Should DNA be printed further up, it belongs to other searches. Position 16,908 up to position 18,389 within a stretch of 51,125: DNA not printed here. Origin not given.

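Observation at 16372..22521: Five-gene Udk / Pol-beta NTase / 12-TM membrane / alkaline-phosphatase-fold / secreted DUF4091-like cassette inside the exosortase EPS operon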

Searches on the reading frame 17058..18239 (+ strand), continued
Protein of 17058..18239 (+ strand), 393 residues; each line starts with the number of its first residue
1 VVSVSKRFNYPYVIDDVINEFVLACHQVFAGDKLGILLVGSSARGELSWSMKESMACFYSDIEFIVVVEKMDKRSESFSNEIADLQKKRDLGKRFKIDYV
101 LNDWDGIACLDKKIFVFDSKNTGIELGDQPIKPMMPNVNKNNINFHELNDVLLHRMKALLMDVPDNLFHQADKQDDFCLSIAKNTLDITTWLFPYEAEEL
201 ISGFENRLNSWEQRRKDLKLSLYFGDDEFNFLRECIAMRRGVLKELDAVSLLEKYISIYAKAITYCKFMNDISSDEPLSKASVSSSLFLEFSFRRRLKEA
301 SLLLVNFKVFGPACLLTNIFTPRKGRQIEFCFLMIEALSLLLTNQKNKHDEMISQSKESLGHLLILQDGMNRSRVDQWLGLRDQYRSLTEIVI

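Call 83: search_protein_families(library=pfam, proteins=[L115:3616-5028:+, L111:4575-5810:+, L112:4653-5954:+, L111:5792-6706:+, L133:574-1359:+, L103:1073-1978:+, L125:1382-2986:+, L131:8921-9946:+, L131:1988-2542:+, L105:5238-6458:+], max_evalue=0.001)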
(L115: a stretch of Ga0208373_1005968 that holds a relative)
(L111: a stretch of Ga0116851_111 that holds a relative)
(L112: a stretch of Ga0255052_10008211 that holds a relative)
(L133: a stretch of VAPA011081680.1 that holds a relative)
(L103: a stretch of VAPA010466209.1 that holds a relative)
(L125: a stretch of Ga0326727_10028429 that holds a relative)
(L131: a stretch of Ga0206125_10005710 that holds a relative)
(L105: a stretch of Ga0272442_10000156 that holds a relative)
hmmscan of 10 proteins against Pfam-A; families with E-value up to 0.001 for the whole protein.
L115:3616-5028:+ (471 aa): 1 family
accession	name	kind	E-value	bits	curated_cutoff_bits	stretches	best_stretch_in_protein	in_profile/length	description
PF04932.20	Wzy_C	-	3.7e-14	53.2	31.7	1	251-387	2-148/149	O-Antigen ligase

L111:4575-5810:+ (412 aa): 3 families
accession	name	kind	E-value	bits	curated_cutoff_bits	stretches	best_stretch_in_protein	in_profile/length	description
PF00534.26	Glycos_transf_1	-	3.2e-14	53.3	26.4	1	223-387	12-172/172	Glycosyl transferases group 1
PF13692.12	Glyco_trans_1_4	-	9.8e-13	49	27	1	227-373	2-142/142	Glycosyl transferases group 1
PF13524.12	Glyco_trans_1_2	-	2.4e-05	24.7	25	1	261-396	15-137/144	Glycosyl transferase-like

L112:4653-5954:+ (434 aa): 3 families
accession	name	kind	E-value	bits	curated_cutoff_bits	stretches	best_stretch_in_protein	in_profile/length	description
PF00884.28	Sulfatase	-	7.3e-41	140.9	25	1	5-311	2-299/301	Sulfatase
PF16347.10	SGSH_C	-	1e-17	65.2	29.3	1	263-390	2-136/154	N-sulphoglucosamine sulphohydrolase, C-terminal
PF01663.27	Phosphodiest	-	4.2e-08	33.6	23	0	6-66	1-57/342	Type I phosphodiesterase / nucleotide pyrophosphatase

L111:5792-6706:+ (305 aa): 1 family
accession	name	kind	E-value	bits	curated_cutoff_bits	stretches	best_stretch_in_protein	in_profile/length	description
PF00294.29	PfkB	-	7.7e-56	190.1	25.8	1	17-304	1-295/302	pfkB family carbohydrate kinase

L133:574-1359:+ (262 aa): 0 families

L103:1073-1978:+ (302 aa): 14 families
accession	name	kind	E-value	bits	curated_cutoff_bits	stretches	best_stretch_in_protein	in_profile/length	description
PF08241.18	Methyltransf_11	-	1.4e-22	80.6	21.2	1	82-175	1-94/95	Methyltransferase domain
PF13649.12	Methyltransf_25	-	1.7e-19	70.7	27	1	81-172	1-97/97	Methyltransferase domain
PF13489.12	Methyltransf_23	-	5.1e-18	65.8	27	1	75-258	20-163/164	Methyltransferase domain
PF13847.12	Methyltransf_31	-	7.2e-18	65.1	27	1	77-178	3-111/145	Methyltransferase domain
PF08242.18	Methyltransf_12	-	1.2e-14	55.3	30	1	82-174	1-98/98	Methyltransferase domain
PF01209.24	Ubie_methyltran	-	2.9e-08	33.8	20.1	1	77-262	47-221/233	ubiE/COQ5 methyltransferase family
PF05175.20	MTS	-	3.4e-07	30.5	23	1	69-194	22-156/170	Methyltransferase small domain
PF05401.17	NodS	-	5.4e-07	30.1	24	1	79-170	45-138/201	Nodulation protein S (NodS)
PF08003.17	Methyltransf_9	-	1.9e-05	24.3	23.8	1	75-182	113-223/315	Protein of unknown function (DUF1698)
PF02353.26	CMAS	-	3.2e-05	23.8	27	1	80-181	65-169/273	Mycolic acid cyclopropane synthetase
PF00398.26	RrnaAD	-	6e-05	22.7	24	1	75-155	28-112/263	Ribosomal RNA adenine dimethylase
PF01728.25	FtsJ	-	9.8e-05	22.8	24.1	1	77-140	21-83/181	FtsJ-like methyltransferase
PF06325.19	PrmA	-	0.00018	21.5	22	1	76-175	160-257/296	Ribosomal protein L11 methyltransferase (PrmA)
PF00891.24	Methyltransf_2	-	0.00026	20.8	22.3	1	22-177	16-165/210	O-methyltransferase domain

L125:1382-2986:+ (535 aa): 2 families
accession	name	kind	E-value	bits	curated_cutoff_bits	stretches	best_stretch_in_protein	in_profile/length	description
PF01943.22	Polysacc_synt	-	2.6e-15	57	28.2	1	50-328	3-272/274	Polysaccharide biosynthesis protein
PF13440.11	Polysacc_synt_3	-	7.4e-11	42.3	23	1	72-380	1-292/293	Polysaccharide biosynthesis protein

L131:8921-9946:+ (342 aa): 2 families
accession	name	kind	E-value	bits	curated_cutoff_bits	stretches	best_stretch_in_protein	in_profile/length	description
PF13692.12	Glyco_trans_1_4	-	6.8e-15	56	27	1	175-308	3-138/142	Glycosyl transferases group 1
PF00534.26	Glycos_transf_1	-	3.3e-13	50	26.4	1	175-306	17-152/172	Glycosyl transferases group 1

L131:1988-2542:+ (185 aa): 2 families
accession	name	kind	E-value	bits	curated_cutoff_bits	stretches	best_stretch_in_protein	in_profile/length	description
PF14602.12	Hexapep_2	-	2.2e-08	34.1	27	1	97-130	2-33/34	Hexapeptide repeat of succinyl-transferase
PF00132.30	Hexapep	-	8.2e-08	32.1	27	1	96-130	1-35/36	Bacterial transferase hexapeptide (six repeats)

L105:5238-6458:+ (407 aa): 1 family
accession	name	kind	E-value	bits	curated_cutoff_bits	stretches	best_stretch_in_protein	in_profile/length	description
PF02350.25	Epimerase_2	-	1e-109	367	30.6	1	58-401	7-346/347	UDP-N-acetylglucosamine 2-epimerase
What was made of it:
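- A second kinase family (PfkB) lies directly upstream of NT in two loci (call 83).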

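Call 84: search_protein_families(library=ncbifam, proteins=[L111:5792-6706:+, L112:218-1096:+, L133:574-1359:+, L087:7351-8004:+], max_evalue=0.00001)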
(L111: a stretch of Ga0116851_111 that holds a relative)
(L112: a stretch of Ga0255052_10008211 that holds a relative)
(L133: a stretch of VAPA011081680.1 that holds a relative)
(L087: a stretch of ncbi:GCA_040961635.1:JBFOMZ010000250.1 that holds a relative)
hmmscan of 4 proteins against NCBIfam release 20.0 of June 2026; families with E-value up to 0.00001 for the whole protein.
L111:5792-6706:+ (305 aa): 21 families
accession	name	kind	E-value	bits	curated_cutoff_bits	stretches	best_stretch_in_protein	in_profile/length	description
TIGR02152.1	D_ribokin_bact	equivalog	8.6e-36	123.8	299.65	1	20-304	1-286/298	ribokinase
NF006957.1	PRK09434.1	equivalog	5.5e-31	108.2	450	1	19-290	3-272/302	fructokinase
TIGR04382.1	myo_inos_iolC_N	equivalog_domain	3.2e-29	102.2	300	1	50-302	32-293/309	5-dehydro-2-deoxygluconokinase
NF041134.1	R1P_kin_Thcocales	equivalog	9.4e-28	97.4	500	1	43-305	28-269/291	ADP-dependent ribose-1-phosphate kinase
NF008353.0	PRK11142.1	equivalog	7.8e-25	88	341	1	17-304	2-289/307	ribokinase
NF052444.1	DhDoxglucKinKdgK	equivalog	8.8e-25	87.7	400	1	43-304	16-295/303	2-dehydro-3-deoxygluconokinase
NF053626.1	RibKinHalex1628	equivalog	2.3e-22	79.8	330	1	50-283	36-255/293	ATP-dependent ribose-1-phosphate kinase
NF007321.0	PRK09813.1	equivalog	7.5e-20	71.5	247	1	216-304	169-260/261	fructoselysine 6-kinase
TIGR02198.1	rfaE_dom_I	equivalog_domain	1e-18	67.5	345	1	43-304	39-302/315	D-glycero-beta-D-manno-heptose-7-phosphate kinase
NF041164.1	NucKinThplmales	equivalog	1.7e-18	66.9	450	1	22-301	6-274/295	nucleoside kinase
TIGR03168.1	1-PFK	subfamily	2.8e-17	62.6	216.4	1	52-300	36-283/305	hexose kinase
NF040938.1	KDG_KDGal_kin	equivalog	8.5e-17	61.2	400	1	52-289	31-274/305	bifunctional 2-dehydro-3-deoxygluconokinase/2-dehydro-3-deoxygalactonokinase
TIGR03828.1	pfkB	equivalog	1.9e-15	56.7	292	1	55-301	39-284/305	1-phosphofructokinase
NF008454.0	PRK11316.1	equivalog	2.7e-14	52.7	521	1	47-304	46-300/475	bifunctional D-glycero-beta-D-manno-heptose-7-phosphate kinase/D-glycero-beta-D-manno-heptose 1-phosphate adenylyltransferase HldE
NF041320.1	pfkB_Halo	equivalog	3.8e-13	49.5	400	1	51-304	36-282/302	1-phosphofructokinase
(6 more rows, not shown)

L112:218-1096:+ (293 aa): 20 families
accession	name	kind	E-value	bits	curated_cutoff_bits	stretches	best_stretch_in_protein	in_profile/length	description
TIGR02152.1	D_ribokin_bact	equivalog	7.8e-31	107.5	299.65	1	8-285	1-279/298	ribokinase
NF041134.1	R1P_kin_Thcocales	equivalog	6.5e-28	98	500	1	7-292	2-268/291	ADP-dependent ribose-1-phosphate kinase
TIGR04382.1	myo_inos_iolC_N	equivalog_domain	1.2e-25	90.5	300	1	39-283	34-286/309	5-dehydro-2-deoxygluconokinase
NF053626.1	RibKinHalex1628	equivalog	2e-25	89.9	330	1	9-277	5-261/293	ATP-dependent ribose-1-phosphate kinase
NF006957.1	PRK09434.1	equivalog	1.9e-24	86.7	450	1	7-276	3-270/302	fructokinase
NF008353.0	PRK11142.1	equivalog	1.7e-23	83.6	341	1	5-291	2-288/307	ribokinase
NF052444.1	DhDoxglucKinKdgK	equivalog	8.6e-21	74.6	400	1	7-292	2-295/303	2-dehydro-3-deoxygluconokinase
NF007321.0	PRK09813.1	equivalog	1.2e-18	67.5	247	1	211-292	180-260/261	fructoselysine 6-kinase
NF040938.1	KDG_KDGal_kin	equivalog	8.1e-16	58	400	1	39-280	30-277/305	bifunctional 2-dehydro-3-deoxygluconokinase/2-dehydro-3-deoxygalactonokinase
NF049991.1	TagKinase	equivalog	2.1e-15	56.4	420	1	39-276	40-285/321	tagatose kinase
NF041164.1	NucKinThplmales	equivalog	2.2e-15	56.7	450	1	138-287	123-272/295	nucleoside kinase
TIGR02198.1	rfaE_dom_I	equivalog_domain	6e-15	55.2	345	1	215-292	225-302/315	D-glycero-beta-D-manno-heptose-7-phosphate kinase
TIGR03168.1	1-PFK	subfamily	6.6e-13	48.2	216.4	1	16-279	10-274/305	hexose kinase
NF041332.1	KDG_KDGal_kin_Halo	equivalog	2.9e-12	46.7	440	1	33-283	28-288/320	bifunctional 2-dehydro-3-deoxygluconokinase/2-dehydro-3-deoxygalactonokinase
NF047869.1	myo_kin_aldol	exception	5.6e-12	44.8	600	1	216-284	236-309/586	bifunctional 5-dehydro-2-deoxygluconokinase/5-dehydro-2-deoxyphosphogluconate aldolase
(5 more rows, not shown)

L133:574-1359:+ (262 aa): 0 families

L087:7351-8004:+ (217 aa): 10 families
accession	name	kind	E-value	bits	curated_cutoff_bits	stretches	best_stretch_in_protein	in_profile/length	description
NF004018.0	PRK05480.1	equivalog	5.2e-73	245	180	1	4-194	3-193/210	uridine kinase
TIGR00235.1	udk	equivalog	1e-64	218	220.3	1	4-189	3-188/207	uridine kinase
NF005655.0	PRK07429.1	subfamily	4.9e-31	108.1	236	1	3-186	4-183/326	phosphoribulokinase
NF006743.0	PRK09270.1-2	equivalog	2.5e-14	52.9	227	1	3-187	24-213/217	nucleoside/nucleotide kinase family protein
NF006746.0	PRK09270.1-5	subfamily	6.4e-13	48.1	250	1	2-161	16-181/210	nucleoside/nucleotide kinase family protein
NF006085.0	PRK08233.1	equivalog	1e-12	48.2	198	1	5-204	3-175/184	hypothetical protein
NF005807.0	PRK07667.1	equivalog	1e-11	44.7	221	1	4-148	14-160/193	kinase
NF006744.0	PRK09270.1-3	equivalog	1.2e-08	34.6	281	1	2-149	18-173/213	nucleoside/nucleotide kinase family protein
TIGR00554.2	panK_bact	equivalog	8.1e-08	31.9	235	1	3-132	78-212/310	type I pantothenate kinase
NF005115.0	PRK06547.1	equivalog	8.2e-08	31.8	173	1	4-150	12-141/172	hypothetical protein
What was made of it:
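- The PfkB kinase in L111 and L112 is a sugar-kinase family (calls 83, 84).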

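Call 85: search_solved_structures(query=L111:5792-6706:+, max_evalue=1e-10)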
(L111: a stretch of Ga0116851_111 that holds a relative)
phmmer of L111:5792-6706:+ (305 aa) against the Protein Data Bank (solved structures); distinct sequences matched with E-value up to 1e-10: 39.
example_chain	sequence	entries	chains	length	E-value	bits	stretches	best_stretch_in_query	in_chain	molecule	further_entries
4e3a_A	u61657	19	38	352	3e-28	102.5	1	49-305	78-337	sugar kinase protein | Probable sugar kinase protein | sugar kinase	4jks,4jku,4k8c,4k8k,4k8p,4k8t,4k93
3ubo_A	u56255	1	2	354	4.4e-27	98.7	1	48-305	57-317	adenosine kinase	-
3h49_A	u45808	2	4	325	5.3e-24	88.6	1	15-299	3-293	Ribokinase | Uncharacterized sugar kinase ydjH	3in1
5ey7_A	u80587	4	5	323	2.8e-20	76.3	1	19-275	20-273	Fructokinase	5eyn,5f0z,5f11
5ygg_A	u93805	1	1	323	3.5e-19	72.8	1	19-275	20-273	Fructokinase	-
2fv7_A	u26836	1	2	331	2.5e-18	70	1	17-273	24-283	Ribokinase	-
5byc_A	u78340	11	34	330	2.7e-18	69.9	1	17-273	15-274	Ribokinase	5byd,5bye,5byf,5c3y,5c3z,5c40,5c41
6wjz_A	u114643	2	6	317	3.7e-18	69.4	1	18-273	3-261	Ribokinase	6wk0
3hj6_A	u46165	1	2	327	4.2e-18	69.2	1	20-304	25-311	Fructokinase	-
6znx_A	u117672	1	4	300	4.2e-18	69.2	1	48-294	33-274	Ribokinase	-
8cqx_A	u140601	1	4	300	1.1e-17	67.9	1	48-294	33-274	Ribokinase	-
1tyy_A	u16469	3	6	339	9e-17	64.8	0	17-137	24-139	putative sugar kinase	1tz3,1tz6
8rf7_A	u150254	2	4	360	1.4e-16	64.2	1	32-303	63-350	Adenosine kinase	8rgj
1bx4_A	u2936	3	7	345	3e-15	59.9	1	54-304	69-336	PROTEIN (ADENOSINE KINASE) | Adenosine kinase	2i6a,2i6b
4o1l_A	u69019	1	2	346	3e-15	59.8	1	54-304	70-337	Adenosine kinase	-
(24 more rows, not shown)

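Call 88: search_protein_families(library=pfam, proteins=[L099:2814-3497:+, L131:4802-6169:+, L131:6079-7266:+, L131:2526-3770:+, L128:1539-2591:+, L128:2576-3169:+, L128:3173-3730:+, L114:4427-5347:+, L102:524-1180:+, L123:519-2360:+], max_evalue=0.001)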
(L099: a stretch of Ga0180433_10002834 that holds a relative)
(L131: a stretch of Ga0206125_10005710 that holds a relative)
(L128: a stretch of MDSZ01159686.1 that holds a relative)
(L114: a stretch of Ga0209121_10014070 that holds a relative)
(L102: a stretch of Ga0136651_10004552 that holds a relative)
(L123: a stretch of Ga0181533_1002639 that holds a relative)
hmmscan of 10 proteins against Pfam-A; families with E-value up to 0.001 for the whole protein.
L099:2814-3497:+ (228 aa): 2 families
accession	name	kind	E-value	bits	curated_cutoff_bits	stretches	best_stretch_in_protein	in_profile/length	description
PF08241.18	Methyltransf_11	-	1.2e-07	32.7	21.2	1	56-136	1-92/95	Methyltransferase domain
PF13649.12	Methyltransf_25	-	0.00014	22.9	27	0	55-131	1-93/97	Methyltransferase domain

L131:4802-6169:+ (456 aa): 0 families

L131:6079-7266:+ (396 aa): 3 families
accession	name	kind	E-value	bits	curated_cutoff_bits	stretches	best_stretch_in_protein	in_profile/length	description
PF00534.26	Glycos_transf_1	-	5.3e-25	88.4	26.4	1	207-356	14-159/172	Glycosyl transferases group 1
PF13692.12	Glyco_trans_1_4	-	2.9e-20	73.4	27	1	211-353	4-140/142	Glycosyl transferases group 1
PF13439.12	Glyco_transf_4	-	3.3e-06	27.7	28.5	1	43-189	1-165/170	Glycosyltransferase Family 4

L131:2526-3770:+ (415 aa): 0 families

L128:1539-2591:+ (351 aa): 2 families
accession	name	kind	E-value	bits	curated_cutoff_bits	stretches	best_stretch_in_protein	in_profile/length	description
PF00288.32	GHMP_kinases_N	-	2.1e-19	70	22.3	1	89-179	1-87/87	GHMP kinases N terminal domain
PF08544.19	GHMP_kinases_C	-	0.00027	21.7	21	1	275-329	27-80/85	GHMP kinases C terminal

L128:2576-3169:+ (198 aa): 2 families
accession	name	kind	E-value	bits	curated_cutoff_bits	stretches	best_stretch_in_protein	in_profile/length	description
PF13580.11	SIS_2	-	1.6e-27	96.7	27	1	30-151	16-137/138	SIS domain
PF01380.27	SIS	-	4e-06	27.1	25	1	113-174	49-110/131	SIS domain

L128:3173-3730:+ (186 aa): 4 families
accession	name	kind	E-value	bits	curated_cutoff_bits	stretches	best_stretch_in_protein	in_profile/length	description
PF13419.12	HAD_2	-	3.4e-10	40.8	23.8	1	32-147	78-173/178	Haloacid dehalogenase-like hydrolase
PF00702.32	Hydrolase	-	6.1e-10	40.2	26.4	1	19-145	83-190/191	haloacid dehalogenase-like hydrolase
PF13242.12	Hydrolase_like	-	6.2e-10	39.3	22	1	107-157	2-52/75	HAD-hyrolase-like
PF08645.17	PNK3P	-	1.2e-09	38.5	22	1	22-136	15-127/161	Polynucleotide kinase 3 phosphatase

L114:4427-5347:+ (307 aa): 4 families
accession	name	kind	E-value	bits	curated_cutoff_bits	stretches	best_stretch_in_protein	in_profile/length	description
PF00535.33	Glycos_transf_2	-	1.7e-30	106.6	23.3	1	18-179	1-167/168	Glycosyl transferase family 2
PF13641.12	Glyco_tranf_2_3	-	4.6e-14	53.4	27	1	16-227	2-223/230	Glycosyltransferase like family 2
PF10111.15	Glyco_tranf_2_2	-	4.4e-10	39.9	27.3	1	29-223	14-224/276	Glycosyltransferase like family 2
PF13632.12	Glyco_trans_2_3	-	0.00026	21.3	27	1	97-264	1-169/198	Glycosyl transferase family group 2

L102:524-1180:+ (219 aa): 2 families
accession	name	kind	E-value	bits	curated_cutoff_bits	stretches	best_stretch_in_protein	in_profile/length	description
PF00872.24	Transposase_mut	-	2.8e-46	158.5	21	1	11-211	178-376/379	Transposase, Mutator family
PF10551.15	MULE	-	1.1e-08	35.9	27.6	1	15-95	16-99/99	MULE transposase domain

L123:519-2360:+ (614 aa): 0 families
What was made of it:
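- In L128 the AP gene lies next to heptose-pathway genes (GHMP kinase, SIS, HAD) (call 88).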
